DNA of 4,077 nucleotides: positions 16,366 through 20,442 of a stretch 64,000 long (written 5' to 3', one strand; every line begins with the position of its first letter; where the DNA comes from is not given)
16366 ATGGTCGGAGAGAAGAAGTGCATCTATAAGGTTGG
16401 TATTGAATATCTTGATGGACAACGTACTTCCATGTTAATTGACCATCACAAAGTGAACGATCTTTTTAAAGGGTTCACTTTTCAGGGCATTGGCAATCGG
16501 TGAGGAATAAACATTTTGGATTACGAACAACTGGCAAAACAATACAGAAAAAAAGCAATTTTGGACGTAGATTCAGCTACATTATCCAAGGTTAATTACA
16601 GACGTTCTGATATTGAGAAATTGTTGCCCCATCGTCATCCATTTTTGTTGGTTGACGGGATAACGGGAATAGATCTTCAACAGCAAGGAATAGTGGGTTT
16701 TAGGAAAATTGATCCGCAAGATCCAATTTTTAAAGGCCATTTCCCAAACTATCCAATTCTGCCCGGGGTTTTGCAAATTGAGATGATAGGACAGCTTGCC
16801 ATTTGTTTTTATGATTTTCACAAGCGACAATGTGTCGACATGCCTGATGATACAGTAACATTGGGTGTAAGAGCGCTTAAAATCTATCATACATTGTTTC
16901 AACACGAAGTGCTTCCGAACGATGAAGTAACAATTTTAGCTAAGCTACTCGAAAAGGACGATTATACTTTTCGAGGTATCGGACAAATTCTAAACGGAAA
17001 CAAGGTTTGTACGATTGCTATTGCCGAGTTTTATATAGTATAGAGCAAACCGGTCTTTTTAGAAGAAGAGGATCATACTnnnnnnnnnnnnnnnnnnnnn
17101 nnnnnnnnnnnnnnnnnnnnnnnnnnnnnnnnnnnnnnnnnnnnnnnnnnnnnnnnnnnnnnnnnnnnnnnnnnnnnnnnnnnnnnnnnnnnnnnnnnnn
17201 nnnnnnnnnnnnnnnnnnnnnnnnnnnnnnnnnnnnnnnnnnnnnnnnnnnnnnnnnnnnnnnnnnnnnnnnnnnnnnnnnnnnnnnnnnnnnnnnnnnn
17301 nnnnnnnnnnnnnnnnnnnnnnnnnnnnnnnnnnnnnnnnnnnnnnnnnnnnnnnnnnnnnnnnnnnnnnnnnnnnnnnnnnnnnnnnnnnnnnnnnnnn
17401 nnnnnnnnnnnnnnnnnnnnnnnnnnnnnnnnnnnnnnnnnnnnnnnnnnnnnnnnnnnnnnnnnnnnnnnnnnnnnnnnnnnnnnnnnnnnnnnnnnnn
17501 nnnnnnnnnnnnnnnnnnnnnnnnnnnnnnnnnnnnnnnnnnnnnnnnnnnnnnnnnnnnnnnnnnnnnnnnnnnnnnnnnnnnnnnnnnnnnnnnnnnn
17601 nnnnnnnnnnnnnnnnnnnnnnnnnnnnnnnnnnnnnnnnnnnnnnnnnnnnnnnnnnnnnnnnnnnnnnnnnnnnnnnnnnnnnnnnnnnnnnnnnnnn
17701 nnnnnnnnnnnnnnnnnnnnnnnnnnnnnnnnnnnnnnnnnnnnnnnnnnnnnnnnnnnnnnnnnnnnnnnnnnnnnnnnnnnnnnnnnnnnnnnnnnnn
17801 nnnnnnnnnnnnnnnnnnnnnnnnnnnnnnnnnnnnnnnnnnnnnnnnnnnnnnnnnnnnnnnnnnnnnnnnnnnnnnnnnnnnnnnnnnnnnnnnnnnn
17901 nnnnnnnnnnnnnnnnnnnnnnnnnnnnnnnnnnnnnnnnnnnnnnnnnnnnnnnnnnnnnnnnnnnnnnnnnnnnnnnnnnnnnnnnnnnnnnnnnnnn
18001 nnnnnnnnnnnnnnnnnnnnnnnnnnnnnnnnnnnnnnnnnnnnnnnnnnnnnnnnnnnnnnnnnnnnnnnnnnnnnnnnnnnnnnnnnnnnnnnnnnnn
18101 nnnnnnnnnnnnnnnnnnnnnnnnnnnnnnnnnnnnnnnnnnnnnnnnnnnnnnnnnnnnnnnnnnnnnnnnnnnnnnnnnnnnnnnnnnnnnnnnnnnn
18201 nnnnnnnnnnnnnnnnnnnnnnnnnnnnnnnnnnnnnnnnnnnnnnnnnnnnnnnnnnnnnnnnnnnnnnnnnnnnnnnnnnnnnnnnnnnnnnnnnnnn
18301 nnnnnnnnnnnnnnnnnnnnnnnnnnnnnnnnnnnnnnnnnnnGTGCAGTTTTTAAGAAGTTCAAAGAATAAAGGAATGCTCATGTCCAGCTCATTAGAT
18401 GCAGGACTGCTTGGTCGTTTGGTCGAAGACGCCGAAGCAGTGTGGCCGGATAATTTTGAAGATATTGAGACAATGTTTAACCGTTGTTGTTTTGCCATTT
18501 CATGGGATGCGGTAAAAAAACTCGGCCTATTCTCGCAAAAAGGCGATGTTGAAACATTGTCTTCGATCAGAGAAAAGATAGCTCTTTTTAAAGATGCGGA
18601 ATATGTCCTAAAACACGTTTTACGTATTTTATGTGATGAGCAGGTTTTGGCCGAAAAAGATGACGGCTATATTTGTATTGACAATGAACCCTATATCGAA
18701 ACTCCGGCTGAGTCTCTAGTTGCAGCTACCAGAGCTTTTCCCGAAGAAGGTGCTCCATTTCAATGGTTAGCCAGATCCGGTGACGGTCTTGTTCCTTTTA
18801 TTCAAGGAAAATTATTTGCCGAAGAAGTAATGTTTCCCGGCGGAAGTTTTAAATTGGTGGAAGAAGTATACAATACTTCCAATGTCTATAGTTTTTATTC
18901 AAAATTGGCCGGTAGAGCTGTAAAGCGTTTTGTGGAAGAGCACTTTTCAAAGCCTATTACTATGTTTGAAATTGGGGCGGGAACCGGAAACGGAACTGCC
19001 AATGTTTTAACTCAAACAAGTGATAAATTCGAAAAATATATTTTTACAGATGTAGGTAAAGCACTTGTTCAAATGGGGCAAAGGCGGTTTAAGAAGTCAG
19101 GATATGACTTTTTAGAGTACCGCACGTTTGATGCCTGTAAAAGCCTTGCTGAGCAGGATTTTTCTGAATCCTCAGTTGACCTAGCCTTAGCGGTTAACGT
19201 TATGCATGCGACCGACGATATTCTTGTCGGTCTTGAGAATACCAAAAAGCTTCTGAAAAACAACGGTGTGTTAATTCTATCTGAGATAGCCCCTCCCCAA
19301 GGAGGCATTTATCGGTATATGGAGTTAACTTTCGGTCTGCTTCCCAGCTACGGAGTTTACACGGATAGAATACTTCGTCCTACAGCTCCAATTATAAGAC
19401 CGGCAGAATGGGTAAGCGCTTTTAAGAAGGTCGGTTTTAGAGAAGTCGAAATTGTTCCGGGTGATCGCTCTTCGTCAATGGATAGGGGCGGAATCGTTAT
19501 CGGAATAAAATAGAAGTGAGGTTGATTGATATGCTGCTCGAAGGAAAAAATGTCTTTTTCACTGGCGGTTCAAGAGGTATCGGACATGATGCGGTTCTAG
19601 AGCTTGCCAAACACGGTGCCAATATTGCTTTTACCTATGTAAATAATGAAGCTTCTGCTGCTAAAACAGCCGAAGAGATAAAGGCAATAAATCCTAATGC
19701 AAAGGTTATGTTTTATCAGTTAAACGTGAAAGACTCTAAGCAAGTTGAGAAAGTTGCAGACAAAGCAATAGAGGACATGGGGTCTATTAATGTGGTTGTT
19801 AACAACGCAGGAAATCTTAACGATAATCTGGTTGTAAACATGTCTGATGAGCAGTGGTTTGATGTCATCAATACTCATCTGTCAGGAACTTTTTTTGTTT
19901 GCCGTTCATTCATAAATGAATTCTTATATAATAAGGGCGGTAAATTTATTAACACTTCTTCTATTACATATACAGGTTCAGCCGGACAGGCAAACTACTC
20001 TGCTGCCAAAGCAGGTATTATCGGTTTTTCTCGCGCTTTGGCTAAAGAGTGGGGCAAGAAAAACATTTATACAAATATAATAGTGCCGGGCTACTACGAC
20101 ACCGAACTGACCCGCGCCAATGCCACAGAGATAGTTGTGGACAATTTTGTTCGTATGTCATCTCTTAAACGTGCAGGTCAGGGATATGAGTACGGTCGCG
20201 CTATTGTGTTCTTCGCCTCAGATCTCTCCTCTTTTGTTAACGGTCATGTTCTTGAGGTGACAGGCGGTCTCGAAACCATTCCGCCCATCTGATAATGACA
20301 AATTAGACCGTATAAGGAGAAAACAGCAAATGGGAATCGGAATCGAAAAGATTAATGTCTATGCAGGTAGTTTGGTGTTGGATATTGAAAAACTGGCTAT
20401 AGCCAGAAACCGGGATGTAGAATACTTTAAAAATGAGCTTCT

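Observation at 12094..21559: Free-standing HMG-CoA-synthase 'beta-branching' cassette embedded in a lipid-type locus with no PKS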

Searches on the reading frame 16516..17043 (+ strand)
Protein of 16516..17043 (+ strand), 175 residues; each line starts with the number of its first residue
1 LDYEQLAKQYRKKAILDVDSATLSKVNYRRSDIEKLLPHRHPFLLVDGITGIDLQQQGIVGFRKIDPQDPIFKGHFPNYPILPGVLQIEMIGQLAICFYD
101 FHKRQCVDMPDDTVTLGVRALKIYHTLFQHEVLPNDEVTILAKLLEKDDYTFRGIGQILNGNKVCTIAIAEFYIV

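Call 3: search_protein_families(library=pfam, proteins=[window:16516-17043:+])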
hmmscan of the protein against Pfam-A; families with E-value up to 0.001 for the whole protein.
window:16516-17043:+ (175 aa): 2 families
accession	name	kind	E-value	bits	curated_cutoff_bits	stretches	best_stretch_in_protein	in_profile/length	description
PF07977.19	FabA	-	5.9e-16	58.8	23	1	37-146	1-112/138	FabA-like domain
PF22818.2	ApeI-like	-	5.6e-05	23.8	28.5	1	63-160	20-103/119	ApeI dehydratase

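Call 4: search_protein_families(library=ncbifam, proteins=[window:16516-17043:+])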
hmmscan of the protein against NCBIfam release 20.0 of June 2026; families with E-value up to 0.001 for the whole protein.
window:16516-17043:+ (175 aa): 5 families
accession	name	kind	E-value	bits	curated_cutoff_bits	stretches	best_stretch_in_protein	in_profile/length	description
NF009667.0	PRK13188.1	equivalog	1.5e-23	83.2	465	1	6-148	298-432/464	bifunctional UDP-3-O-[3-hydroxymyristoyl] N-acetylglucosamine deacetylase/3-hydroxyacyl-ACP dehydratase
NF000582.1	PRK00006.1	equivalog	5.3e-23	81.5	113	1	31-165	3-129/137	3-hydroxyacyl-ACP dehydratase FabZ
TIGR01750.1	fabZ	equivalog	4.5e-22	78.4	155.15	1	32-166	5-134/141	3-hydroxyacyl-ACP dehydratase FabZ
NF058663.1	cispen_cyc_AmcE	equivalog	6.7e-08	32.7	140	1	31-152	7-122/153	cispentacin biosynthesis cyclizing decarboxylase AmcE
NF003509.0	PRK05174.1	equivalog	0.00074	19.4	124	1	37-101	29-97/172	bifunctional 3-hydroxydecanoyl-ACP dehydratase/trans-2-decenoyl-ACP isomerase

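Call 22: search_solved_structures(query=window:16516-17040:+, max_evalue=0.001)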
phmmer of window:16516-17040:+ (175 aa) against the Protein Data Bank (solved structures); distinct sequences matched with E-value up to 0.001: 21.
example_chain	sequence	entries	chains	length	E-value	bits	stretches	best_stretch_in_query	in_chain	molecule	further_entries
1u1z_A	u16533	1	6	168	3e-17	66.2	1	31-146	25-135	(3R)-hydroxymyristoyl-[acyl carrier protein] dehydratase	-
1z6b_A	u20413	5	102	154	5.5e-17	65.3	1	31-146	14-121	fatty acid synthesis protein | Beta-hydroxyacyl-ACP dehydratase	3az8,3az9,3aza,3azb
1zhg_A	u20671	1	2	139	1.4e-16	63.9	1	32-146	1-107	beta hydroxyacyl-acyl carrier protein dehydratase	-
2okh_A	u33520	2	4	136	3.8e-15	59.3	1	35-146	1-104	Beta-hydroxyacyl-ACP dehydratase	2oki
3d6x_A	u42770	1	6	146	1e-14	57.9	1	32-98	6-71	(3R)-hydroxymyristoyl-[acyl-carrier-protein] dehydratase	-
4i83_A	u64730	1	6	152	5.4e-14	55.5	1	29-95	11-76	3-hydroxyacyl-[acyl-carrier-protein] dehydratase FabZ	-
4h4g_A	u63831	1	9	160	9.4e-14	54.8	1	23-139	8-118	(3R)-hydroxymyristoyl-[acyl-carrier-protein] dehydratase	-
6ihc_A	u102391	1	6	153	1.8e-13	53.9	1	33-145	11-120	3-hydroxyacyl-[acyl-carrier-protein] dehydratase FabZ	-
2glv_A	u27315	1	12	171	2.1e-13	53.6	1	33-143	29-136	(3R)-hydroxymyristoyl-acyl carrier protein dehydratase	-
3b7j_A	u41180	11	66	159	2.4e-13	53.4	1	33-139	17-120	(3R)-hydroxymyristoyl-acyl carrier protein dehydratase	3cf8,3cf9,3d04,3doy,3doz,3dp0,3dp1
2gll_A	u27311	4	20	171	2.8e-13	53.2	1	33-139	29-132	(3R)-hydroxymyristoyl-acyl carrier protein dehydratase | 3-hydroxyacyl-[acyl-carrier-protein] dehydratase FabZ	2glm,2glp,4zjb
8ayb_A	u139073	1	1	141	4.1e-13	52.7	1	31-172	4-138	Beta-hydroxyacyl-(Acyl-carrier-protein) dehydratase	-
7qv0_A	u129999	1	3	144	5e-13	52.4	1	32-172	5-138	Beta-hydroxyacyl-(Acyl-carrier-protein) dehydratase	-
4zw0_A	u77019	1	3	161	9.3e-13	51.5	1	33-102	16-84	3-hydroxyacyl-[acyl-carrier-protein] dehydratase FabZ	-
5buy_A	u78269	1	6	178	1.1e-12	51.3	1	32-97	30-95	3-hydroxyacyl-[acyl-carrier-protein] dehydratase FabZ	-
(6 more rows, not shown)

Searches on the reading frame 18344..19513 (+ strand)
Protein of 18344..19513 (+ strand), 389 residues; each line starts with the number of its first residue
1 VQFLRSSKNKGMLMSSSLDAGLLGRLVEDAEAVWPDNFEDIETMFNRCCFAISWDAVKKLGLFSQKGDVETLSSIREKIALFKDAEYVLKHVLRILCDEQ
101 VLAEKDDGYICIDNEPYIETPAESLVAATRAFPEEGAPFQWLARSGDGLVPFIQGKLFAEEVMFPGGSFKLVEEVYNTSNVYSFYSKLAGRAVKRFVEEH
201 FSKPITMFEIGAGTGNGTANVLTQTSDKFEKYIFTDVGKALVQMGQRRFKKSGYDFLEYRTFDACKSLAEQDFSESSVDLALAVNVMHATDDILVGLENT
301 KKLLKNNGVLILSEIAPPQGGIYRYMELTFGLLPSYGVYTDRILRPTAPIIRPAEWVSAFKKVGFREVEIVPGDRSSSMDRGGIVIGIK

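Call 3: search_protein_families(library=pfam, proteins=[window:18344-19513:+])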
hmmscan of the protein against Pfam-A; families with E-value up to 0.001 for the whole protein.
window:18344-19513:+ (389 aa): 6 families
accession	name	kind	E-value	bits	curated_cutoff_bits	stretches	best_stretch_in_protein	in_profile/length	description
PF08242.18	Methyltransf_12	-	2.1e-13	51.2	30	1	209-310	2-98/98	Methyltransferase domain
PF08241.18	Methyltransf_11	-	2.8e-08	34.7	21.2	1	209-312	2-95/95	Methyltransferase domain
PF13649.12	Methyltransf_25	-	1.2e-06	29.6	27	1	209-308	3-97/97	Methyltransferase domain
PF13847.12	Methyltransf_31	-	1.5e-06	28.4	27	1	205-316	5-113/145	Methyltransferase domain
PF13489.12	Methyltransf_23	-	4.2e-06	27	27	1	187-325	7-124/164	Methyltransferase domain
PF01209.24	Ubie_methyltran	-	7.5e-06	25.9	20.1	1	194-337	36-178/233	ubiE/COQ5 methyltransferase family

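Call 4: search_protein_families(library=ncbifam, proteins=[window:18344-19513:+])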
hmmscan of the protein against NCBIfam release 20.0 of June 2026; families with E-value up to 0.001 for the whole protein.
window:18344-19513:+ (389 aa): 4 families
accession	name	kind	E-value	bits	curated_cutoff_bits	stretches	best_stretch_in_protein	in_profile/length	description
TIGR02072.1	BioC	equivalog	4.9e-08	33.1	184.95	1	195-317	26-137/244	malonyl-ACP O-methyltransferase BioC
NF001244.0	PRK00216.1-5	equivalog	0.00029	20.2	216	1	203-326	50-167/236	bifunctional demethylmenaquinone methyltransferase/2-methoxy-6-polyprenyl-1,4-benzoquinol methylase UbiE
TIGR01934.1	MenG_MenH_UbiE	subfamily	0.00037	19.9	158.35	1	203-323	39-152/223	ubiquinone/menaquinone biosynthesis methyltransferase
NF043040.1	corrin_prot_MT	hypoth_equivalog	0.00094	18.7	180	0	193-327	30-162/216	corrinoid protein-associated methyltransferase CpaM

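Call 21: search_solved_structures(query=window:18344-19510:+, max_evalue=0.01, show_alignments=2)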
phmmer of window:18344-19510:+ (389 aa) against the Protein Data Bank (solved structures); distinct sequences matched with E-value up to 0.01: 8.
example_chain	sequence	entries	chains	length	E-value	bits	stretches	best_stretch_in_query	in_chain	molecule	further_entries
5thy_A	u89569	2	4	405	9.6e-32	113.8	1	91-373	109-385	CurJ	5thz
6cca_A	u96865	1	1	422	7.5e-26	94.4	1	60-378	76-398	DisA protein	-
7dmb_A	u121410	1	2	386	3.6e-23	85.6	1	147-371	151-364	Putative methyltransferase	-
6d6y_A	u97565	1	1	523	1.3e-20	77.2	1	56-367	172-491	AprA Methyltransferase 2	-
6kjg_A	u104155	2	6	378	4.7e-16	62.2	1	181-374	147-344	Dual-functional monooxygenase/methyltransferase psoF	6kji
7cpx_A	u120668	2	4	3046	7.6e-16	61.5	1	191-378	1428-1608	Lovastatin nonaketide synthase, polyketide synthase component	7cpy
5mpt_A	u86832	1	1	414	8.3e-13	51.5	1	133-377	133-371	Citrinin polyketide synthase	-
3l8d_A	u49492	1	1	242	0.00027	23.5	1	191-317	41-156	Methyltransferase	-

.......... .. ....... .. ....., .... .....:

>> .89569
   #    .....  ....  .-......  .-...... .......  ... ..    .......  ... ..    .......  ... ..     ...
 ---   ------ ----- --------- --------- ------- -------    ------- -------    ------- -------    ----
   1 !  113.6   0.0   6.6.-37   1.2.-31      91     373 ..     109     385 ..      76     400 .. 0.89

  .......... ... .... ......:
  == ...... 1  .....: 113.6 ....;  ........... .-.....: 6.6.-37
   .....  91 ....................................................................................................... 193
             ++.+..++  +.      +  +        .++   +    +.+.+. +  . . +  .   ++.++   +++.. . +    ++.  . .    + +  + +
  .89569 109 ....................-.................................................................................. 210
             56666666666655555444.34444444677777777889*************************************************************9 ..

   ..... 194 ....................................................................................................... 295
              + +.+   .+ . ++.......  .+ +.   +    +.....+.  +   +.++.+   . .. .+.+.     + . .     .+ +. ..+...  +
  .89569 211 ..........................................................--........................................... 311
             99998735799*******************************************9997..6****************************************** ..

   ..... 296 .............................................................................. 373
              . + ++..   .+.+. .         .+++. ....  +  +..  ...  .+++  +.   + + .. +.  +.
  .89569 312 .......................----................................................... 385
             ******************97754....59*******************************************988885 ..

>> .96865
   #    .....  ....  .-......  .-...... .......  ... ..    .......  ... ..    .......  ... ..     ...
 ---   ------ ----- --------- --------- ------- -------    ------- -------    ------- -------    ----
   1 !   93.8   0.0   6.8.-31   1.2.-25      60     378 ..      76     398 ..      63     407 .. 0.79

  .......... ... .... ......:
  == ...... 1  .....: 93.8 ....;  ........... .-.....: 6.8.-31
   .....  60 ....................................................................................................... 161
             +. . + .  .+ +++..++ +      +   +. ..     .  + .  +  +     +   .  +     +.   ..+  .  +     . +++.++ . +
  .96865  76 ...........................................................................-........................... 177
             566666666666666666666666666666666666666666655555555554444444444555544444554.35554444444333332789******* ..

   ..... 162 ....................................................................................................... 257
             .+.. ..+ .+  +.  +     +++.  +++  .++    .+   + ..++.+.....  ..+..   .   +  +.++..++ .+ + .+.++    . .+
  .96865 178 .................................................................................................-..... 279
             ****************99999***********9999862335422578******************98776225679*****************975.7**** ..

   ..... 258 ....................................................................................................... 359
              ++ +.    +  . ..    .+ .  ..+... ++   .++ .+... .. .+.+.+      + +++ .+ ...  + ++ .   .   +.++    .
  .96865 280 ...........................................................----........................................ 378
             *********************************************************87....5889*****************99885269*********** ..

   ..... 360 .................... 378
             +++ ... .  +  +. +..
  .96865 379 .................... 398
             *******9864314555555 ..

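Call 88: search_protein_representatives(protein=window:18383-19510:+)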
Query: 376 residues. Proteins with E-value up to 0.001 (for the whole library): 8307; up to 1e-10: 5702; up to 1e-30: 318. The best 150 are listed.
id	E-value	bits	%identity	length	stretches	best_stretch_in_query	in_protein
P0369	3.4e-99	349.0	47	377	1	9-376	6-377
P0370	6.7e-98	344.7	32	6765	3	36-355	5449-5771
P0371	5.5e-96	338.5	63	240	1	137-376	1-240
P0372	5.7e-87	308.8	31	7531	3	139-358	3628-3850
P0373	1.1e-86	307.9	32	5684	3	109-355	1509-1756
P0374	6.1e-86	305.4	30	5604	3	118-358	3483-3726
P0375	1.4e-85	304.2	31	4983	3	61-355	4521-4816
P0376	1.3e-84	301.1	35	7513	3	117-355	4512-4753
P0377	7.2e-84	298.6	37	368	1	13-376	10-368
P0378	5.9e-83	295.6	29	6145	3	61-348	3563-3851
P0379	2.6e-81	290.2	33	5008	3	135-353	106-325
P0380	5.1e-78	279.3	28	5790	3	31-366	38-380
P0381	1.6e-75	271.1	37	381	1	21-375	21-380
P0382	2.8e-75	270.3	37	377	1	4-376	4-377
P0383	8.2e-75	268.8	33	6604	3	139-356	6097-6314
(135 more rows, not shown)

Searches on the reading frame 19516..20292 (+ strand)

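Call 3: search_protein_families(library=pfam, proteins=[window:19516-20292:+])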
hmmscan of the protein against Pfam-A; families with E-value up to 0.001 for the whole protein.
window:19516-20292:+ (258 aa): 3 families
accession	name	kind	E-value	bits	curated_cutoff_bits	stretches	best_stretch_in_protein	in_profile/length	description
PF13561.12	adh_short_C2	-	7e-52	176.8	27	1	20-252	6-235/236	Enoyl-(Acyl carrier protein) reductase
PF00106.31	adh_short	-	1.2e-47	162.3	26.6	1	11-202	1-190/195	short chain dehydrogenase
PF08659.16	KR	-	8.5e-19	68.6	22.6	1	14-172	4-160/180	KR domain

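Call 4: search_protein_families(library=ncbifam, proteins=[window:19516-20292:+])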
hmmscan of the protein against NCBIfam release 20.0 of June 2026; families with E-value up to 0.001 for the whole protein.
window:19516-20292:+ (258 aa): 230 families (the best 25 are shown)
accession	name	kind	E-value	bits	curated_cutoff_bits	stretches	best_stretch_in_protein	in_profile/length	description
TIGR01830.1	3oxo_ACP_reduc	equivalog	1.2e-66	224.8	297.75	1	14-252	2-238/239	3-oxoacyl-[acyl-carrier-protein] reductase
NF004197.0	PRK05653.1-1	equivalog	1.8e-64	217.7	332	1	5-253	2-247/249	3-oxoacyl-ACP reductase FabG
NF004198.0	PRK05653.1-3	equivalog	2.3e-62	210.7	296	1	7-252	4-246/248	3-oxoacyl-ACP reductase FabG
NF009466.0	PRK12826.1-2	subfamily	5.2e-56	189.9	222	1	11-253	4-245/248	3-oxoacyl-ACP reductase FabG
NF009464.0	PRK12824.1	subfamily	2.4e-55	187.9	269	1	14-252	6-242/245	3-oxoacyl-ACP reductase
TIGR01829.1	AcAcCoA_reduct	subfamily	1.8e-54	185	302.1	1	14-252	4-240/242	acetoacetyl-CoA reductase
NF053542.1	FlxB_rubin_SDR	equivalog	7.8e-54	182.9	340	1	13-252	3-239/239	flexirubin biosynthesis SDR family reductase FlxB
NF004200.0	PRK05653.1-5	equivalog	2.3e-49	168.1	273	1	11-252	3-241/242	3-oxoacyl-ACP reductase FabG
NF004199.0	PRK05653.1-4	equivalog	3.3e-49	167.7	301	1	7-252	2-245/247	3-oxoacyl-ACP reductase FabG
NF005559.1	PRK07231.1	subfamily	4.5e-48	163.9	215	1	8-252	2-247/249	glucose 1-dehydrogenase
NF006072.0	PRK08217.1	subfamily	1e-46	159.8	298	1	6-252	1-251/253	3-ketoacyl-(acyl-carrier-protein) reductase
NF006070.0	PRK08213.1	subfamily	1.3e-45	155.9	279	1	8-253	10-257/259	gluconate 5-dehydrogenase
NF052558.1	MBtsdlDhBudC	equivalog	2.2e-45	155.2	270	1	9-253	2-242/250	meso-2,3-butanediol dehydrogenase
NF005681.0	PRK07478.1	subfamily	8.7e-45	153.1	267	1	6-252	2-249/254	SDR family oxidoreductase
NF005214.0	PRK06701.1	subfamily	3.5e-44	151.2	413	1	8-252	46-289/293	SDR family oxidoreductase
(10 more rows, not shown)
